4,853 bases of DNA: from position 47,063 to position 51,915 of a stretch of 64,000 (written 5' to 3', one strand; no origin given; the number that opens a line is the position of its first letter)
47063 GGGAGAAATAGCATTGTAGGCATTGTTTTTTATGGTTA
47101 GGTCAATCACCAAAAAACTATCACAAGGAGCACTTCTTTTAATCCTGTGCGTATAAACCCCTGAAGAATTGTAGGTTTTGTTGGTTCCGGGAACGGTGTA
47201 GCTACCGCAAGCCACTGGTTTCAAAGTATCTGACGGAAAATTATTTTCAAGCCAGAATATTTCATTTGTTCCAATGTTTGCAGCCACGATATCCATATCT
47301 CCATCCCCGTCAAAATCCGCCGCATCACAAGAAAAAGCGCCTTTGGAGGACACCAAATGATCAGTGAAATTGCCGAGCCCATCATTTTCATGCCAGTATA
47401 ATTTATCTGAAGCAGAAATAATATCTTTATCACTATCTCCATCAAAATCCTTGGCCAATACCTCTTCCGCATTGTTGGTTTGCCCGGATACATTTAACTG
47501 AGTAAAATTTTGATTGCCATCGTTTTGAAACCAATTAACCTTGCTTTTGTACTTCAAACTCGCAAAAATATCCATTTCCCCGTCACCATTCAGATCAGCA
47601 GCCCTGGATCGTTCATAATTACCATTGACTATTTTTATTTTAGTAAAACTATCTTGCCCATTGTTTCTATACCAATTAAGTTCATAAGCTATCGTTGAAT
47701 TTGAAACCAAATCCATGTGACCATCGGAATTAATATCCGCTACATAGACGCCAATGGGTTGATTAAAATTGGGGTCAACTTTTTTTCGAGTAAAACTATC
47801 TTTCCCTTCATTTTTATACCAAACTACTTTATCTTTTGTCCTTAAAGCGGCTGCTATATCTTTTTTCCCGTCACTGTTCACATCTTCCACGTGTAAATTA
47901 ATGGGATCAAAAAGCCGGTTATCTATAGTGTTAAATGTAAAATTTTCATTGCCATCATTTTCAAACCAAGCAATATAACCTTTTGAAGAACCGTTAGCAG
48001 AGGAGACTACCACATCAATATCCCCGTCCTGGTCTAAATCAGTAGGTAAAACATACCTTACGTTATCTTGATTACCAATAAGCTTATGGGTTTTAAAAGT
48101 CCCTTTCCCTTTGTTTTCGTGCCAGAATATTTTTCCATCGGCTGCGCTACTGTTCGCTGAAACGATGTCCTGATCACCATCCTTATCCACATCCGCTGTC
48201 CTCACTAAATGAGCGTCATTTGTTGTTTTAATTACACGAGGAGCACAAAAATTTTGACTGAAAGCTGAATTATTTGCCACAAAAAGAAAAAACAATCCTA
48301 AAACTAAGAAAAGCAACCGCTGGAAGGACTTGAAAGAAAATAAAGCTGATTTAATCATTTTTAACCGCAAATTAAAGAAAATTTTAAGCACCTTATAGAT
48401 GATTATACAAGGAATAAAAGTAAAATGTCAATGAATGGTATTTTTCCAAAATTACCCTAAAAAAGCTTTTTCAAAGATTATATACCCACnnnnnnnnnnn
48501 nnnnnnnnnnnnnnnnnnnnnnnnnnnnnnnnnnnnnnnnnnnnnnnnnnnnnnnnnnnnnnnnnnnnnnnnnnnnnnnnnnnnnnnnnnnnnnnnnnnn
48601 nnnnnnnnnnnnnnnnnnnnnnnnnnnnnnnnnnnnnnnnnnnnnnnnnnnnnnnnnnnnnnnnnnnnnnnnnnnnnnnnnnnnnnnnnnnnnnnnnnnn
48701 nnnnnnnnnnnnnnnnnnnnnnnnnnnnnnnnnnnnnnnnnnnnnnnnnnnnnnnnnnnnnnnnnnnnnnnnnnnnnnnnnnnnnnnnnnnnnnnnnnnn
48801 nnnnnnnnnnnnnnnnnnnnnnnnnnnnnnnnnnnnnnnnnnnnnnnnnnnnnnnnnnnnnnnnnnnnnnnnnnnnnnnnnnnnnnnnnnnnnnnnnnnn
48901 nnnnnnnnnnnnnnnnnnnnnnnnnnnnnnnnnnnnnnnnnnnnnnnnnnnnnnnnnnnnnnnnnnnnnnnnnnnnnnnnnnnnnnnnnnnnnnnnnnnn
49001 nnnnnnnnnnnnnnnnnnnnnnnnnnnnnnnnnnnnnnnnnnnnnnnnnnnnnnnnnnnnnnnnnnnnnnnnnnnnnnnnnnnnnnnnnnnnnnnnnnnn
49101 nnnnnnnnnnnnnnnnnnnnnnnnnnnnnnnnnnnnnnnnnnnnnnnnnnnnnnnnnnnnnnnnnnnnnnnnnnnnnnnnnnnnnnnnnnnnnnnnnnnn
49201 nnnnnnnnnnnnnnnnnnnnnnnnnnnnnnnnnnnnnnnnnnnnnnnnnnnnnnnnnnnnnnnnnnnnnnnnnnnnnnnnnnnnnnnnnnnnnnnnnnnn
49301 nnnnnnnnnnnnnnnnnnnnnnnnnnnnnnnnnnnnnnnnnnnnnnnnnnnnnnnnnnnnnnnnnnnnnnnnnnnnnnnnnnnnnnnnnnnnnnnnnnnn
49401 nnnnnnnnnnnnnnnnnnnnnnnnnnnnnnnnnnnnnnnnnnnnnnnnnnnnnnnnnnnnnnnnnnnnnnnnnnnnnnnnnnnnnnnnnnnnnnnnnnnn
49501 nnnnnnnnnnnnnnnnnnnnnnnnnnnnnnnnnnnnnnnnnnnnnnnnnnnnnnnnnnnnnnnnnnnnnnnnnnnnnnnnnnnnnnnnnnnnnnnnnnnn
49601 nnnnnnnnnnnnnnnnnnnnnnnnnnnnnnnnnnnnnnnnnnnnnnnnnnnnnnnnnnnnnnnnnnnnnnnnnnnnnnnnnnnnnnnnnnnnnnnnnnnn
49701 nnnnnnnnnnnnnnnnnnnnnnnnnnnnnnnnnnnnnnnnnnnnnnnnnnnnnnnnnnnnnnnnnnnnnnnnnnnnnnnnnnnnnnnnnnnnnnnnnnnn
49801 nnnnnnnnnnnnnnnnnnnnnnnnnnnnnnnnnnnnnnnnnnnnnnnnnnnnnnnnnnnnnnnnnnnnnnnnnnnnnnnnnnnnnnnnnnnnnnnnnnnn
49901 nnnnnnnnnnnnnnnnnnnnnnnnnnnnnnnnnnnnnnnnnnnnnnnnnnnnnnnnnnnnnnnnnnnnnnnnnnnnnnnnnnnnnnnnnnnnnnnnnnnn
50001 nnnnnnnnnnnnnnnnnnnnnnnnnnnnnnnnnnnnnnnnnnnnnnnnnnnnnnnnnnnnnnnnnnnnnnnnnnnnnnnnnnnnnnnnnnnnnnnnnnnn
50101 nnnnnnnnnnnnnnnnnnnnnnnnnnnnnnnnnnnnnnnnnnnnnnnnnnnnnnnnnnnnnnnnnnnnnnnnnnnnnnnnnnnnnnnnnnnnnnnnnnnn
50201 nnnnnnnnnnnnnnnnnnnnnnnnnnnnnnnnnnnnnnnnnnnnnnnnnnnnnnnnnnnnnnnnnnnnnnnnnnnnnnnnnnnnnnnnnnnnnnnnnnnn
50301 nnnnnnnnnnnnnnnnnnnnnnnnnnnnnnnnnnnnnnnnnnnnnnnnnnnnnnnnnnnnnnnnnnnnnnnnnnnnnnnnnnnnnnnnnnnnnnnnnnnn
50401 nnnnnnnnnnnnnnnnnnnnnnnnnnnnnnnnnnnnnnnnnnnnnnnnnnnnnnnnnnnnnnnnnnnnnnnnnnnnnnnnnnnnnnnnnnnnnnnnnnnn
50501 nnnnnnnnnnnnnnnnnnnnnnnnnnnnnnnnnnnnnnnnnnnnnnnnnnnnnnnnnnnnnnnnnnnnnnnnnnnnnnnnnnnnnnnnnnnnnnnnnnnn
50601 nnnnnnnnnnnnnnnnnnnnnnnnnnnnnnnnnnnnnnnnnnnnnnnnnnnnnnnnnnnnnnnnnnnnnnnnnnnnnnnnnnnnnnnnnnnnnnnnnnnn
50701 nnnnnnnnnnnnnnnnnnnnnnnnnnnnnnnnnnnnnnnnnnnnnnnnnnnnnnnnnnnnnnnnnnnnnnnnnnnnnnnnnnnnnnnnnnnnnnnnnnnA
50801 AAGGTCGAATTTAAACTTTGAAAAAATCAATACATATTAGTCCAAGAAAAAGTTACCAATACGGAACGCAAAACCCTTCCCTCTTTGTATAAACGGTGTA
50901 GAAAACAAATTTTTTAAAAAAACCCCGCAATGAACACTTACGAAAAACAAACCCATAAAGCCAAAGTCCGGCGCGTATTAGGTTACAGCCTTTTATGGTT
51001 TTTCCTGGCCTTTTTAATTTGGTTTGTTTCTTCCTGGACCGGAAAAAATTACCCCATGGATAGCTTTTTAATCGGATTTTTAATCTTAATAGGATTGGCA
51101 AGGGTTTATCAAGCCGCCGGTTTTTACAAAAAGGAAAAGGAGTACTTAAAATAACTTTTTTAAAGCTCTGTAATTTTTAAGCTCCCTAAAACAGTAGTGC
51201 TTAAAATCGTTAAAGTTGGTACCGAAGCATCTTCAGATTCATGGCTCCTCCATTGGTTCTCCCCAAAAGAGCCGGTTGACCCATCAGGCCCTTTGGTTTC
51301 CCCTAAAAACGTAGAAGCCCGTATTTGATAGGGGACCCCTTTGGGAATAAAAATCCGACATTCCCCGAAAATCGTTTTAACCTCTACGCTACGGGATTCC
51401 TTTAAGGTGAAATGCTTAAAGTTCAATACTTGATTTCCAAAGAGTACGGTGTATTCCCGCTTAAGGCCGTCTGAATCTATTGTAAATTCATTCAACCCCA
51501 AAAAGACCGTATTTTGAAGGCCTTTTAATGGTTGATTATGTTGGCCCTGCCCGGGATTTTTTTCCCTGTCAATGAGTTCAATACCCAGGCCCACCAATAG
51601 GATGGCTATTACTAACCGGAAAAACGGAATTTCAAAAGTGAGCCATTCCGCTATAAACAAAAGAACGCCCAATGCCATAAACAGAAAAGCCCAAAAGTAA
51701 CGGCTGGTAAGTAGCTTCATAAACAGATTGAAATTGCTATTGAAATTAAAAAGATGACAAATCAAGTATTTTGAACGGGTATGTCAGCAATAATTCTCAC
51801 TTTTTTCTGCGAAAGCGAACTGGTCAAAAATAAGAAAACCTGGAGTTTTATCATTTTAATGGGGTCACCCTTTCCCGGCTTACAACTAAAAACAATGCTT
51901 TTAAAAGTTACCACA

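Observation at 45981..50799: Variable-head / constant-stalk T9SS cassette: two diverged propellers on a 1236-bp near-identical DNA unit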

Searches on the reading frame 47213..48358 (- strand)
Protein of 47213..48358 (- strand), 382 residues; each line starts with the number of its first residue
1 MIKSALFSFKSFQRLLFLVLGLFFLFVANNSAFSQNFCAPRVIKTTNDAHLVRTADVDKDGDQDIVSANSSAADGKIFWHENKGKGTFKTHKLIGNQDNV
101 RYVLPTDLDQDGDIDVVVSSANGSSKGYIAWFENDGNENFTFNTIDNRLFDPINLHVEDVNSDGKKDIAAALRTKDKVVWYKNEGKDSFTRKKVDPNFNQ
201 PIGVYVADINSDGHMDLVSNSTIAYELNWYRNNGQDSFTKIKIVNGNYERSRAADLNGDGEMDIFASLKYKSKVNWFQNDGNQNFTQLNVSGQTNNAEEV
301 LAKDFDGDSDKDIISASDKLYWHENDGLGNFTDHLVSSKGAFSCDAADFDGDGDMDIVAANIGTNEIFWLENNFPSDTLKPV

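Call 28: search_solved_structures(query=window:47213-48358:-, max_evalue=0.01)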
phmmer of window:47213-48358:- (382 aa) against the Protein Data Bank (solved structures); distinct sequences matched with E-value up to 0.01: 0.

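Call 51: search_protein_representatives(protein=window:47213-48358:-)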
Query: 382 residues. Proteins with E-value up to 0.001 (for the whole library): 81850; up to 1e-10: 38951; up to 1e-30: 7198. The best 150 are listed.
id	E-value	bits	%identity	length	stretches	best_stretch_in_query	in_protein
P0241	0.0e+00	1136.3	36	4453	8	46-376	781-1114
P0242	0.0e+00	1065.6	35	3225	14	88-360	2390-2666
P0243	3.1e-291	980.9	37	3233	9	30-372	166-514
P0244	7.3e-280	943.5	41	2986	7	32-379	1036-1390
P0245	1.6e-239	810.7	38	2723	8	40-379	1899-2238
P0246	2.7e-230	780.4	35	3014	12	30-373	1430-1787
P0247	2.4e-225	764.1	39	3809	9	39-368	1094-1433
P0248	8.8e-213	722.7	37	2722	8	49-330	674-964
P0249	2.7e-208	708.0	35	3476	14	53-372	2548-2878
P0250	3.0e-207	704.5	34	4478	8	44-371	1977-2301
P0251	1.5e-205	698.9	31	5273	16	39-373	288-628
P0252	2.7e-198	675.1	34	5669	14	85-363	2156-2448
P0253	1.1e-189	646.7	36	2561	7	47-373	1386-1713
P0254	2.1e-187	639.2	36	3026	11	25-377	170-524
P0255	1.3e-186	636.6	37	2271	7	80-374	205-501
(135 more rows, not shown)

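Call 65: predict_structure(alignment_id=A2)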
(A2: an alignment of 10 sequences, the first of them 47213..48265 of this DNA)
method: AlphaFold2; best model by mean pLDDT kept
length: 351 residues; sequences in the alignment: 10
mean_pLDDT: 89.1   pTM: 0.88
mean pLDDT of the five models: 89.1, 88.8, 88.3, 87.6, 87.1
residues with pLDDT >= 90: 238; 70-90: 91; 50-70: 14; < 50: 8
segments of 3 or more residues with pLDDT < 50: 346-351
pLDDT, mean of each block of 10 residues (from residue 1): 68 88 95 91 84 88 77 95 93 79 92 88 94 94 89 92 93 94 94 94 92 93 93 89 91 92 86 92 94 91 91 94 93 93 57 39
secondary structure, 60 per line:
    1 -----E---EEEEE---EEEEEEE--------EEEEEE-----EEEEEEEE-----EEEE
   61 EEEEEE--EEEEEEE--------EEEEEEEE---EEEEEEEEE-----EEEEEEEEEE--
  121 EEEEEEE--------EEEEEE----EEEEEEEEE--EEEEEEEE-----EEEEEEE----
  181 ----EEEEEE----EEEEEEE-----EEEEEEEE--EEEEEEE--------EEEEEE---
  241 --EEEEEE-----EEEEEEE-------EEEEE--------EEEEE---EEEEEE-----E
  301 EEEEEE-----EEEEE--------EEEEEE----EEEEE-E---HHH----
elements in order: E10-14 E18-24 E33-38 E44-51 E57-66 E69-75 E84-91 E95-103 E109-118 E121-127 E136-141 E146-154 E157-164 E170-176 E185-190 E195-201 E207-214 E217-223 E232-237 E243-248 E254-260 E268-272 E281-285 E289-294 E300-306 E312-316 E325-330 E335-339

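Call 67: fold_search(model_id=the predicted structure, library=pdb)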
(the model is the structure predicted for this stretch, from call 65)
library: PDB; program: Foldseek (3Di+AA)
matches with E <= 10: 1278; with E <= 0.001: 611
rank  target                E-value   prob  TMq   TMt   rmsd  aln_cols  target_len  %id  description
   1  4a7k                  2.7e-12  1.00  0.79  0.33   4.0       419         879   14  Bifunctional Aldos-2-ulose dehydratase (released 2012-03-21)
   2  4a7y                  2.8e-12  1.00  0.80  0.34   3.9       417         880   14  Active site metal depleted aldos-2-ulose dehydratase (released 2012-03-21)
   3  4a7z                  3.4e-12  1.00  0.79  0.33   4.0       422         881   14  Complex of bifunctional aldos-2-ulose dehydratase with the reaction intermediate ascopyrone M (released 2012-03-21)
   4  9etn_A                9.7e-12  1.00  0.74  0.49   4.7       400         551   16  Crystal structure of murine CRTAC1 (released 2024-07-31)
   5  9v6e_B                3.6e-10  1.00  0.69  0.64   4.7       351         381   11  Cryo-EM structure of human full length KICSTOR complex (state 1) (released 2025-11-12)
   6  9v9n_B                6.5e-10  1.00  0.70  0.66   4.3       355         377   12  Cryo-EM structure of KICSTOR CCC complex (state 5) (released 2025-11-12)
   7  9v86_B                9.5e-10  1.00  0.70  0.65   4.6       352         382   11  Cryo-EM structure of KICSTOR CCC complex (state 3) (released 2025-11-12)
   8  9van_B                1.0e-09  1.00  0.68  0.63   4.8       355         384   12  Cryo-EM structure of human full length KICSTOR complex (state 2) (released 2025-11-12)
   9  9o5a_E                1.7e-09  1.00  0.73  0.64   4.7       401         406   11  The KICSTOR-GATOR1 complex (released 2026-02-18)
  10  6vbu_7                2.8e-09  1.00  0.66  0.36   5.5       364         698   12  Structure of the bovine BBSome complex (released 2020-01-29)
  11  9v86_C                3.0e-09  1.00  0.71  0.64   4.9       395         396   12  Cryo-EM structure of KICSTOR CCC complex (state 3) (released 2025-11-12)
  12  9kzc_B                3.4e-09  1.00  0.73  0.77   3.7       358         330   12  Cryo-EM structure of the LGI1 LRR-LGI1 EPTP-ADAM22 ECD complex (released 2025-06-25)
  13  9v80_B                3.4e-09  1.00  0.67  0.63   4.7       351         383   11  Cryo-EM structure of KICSTOR CCC complex (state 4) (released 2025-11-12)
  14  5y2z_B                4.0e-09  1.00  0.73  0.78   3.8       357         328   12  Crystal structure of human LGI1 EPTP-ADAM22 complex (released 2018-05-02)
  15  5y2z_H                4.4e-09  1.00  0.72  0.77   3.8       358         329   12  Crystal structure of human LGI1 EPTP-ADAM22 complex (released 2018-05-02)
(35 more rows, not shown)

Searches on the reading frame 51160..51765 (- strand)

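Call 16: search_protein_families(library=pfam, proteins=[window:51160-51765:-], max_evalue=0.001)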
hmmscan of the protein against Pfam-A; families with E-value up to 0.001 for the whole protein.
window:51160-51765:- (201 aa): 1 family
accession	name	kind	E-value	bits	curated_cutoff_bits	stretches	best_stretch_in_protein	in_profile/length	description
PF09922.15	LiaF-like_C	-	7.2e-07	29.5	29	1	106-198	20-114/114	Cell wall-active antibiotics response LiaF, C-terminal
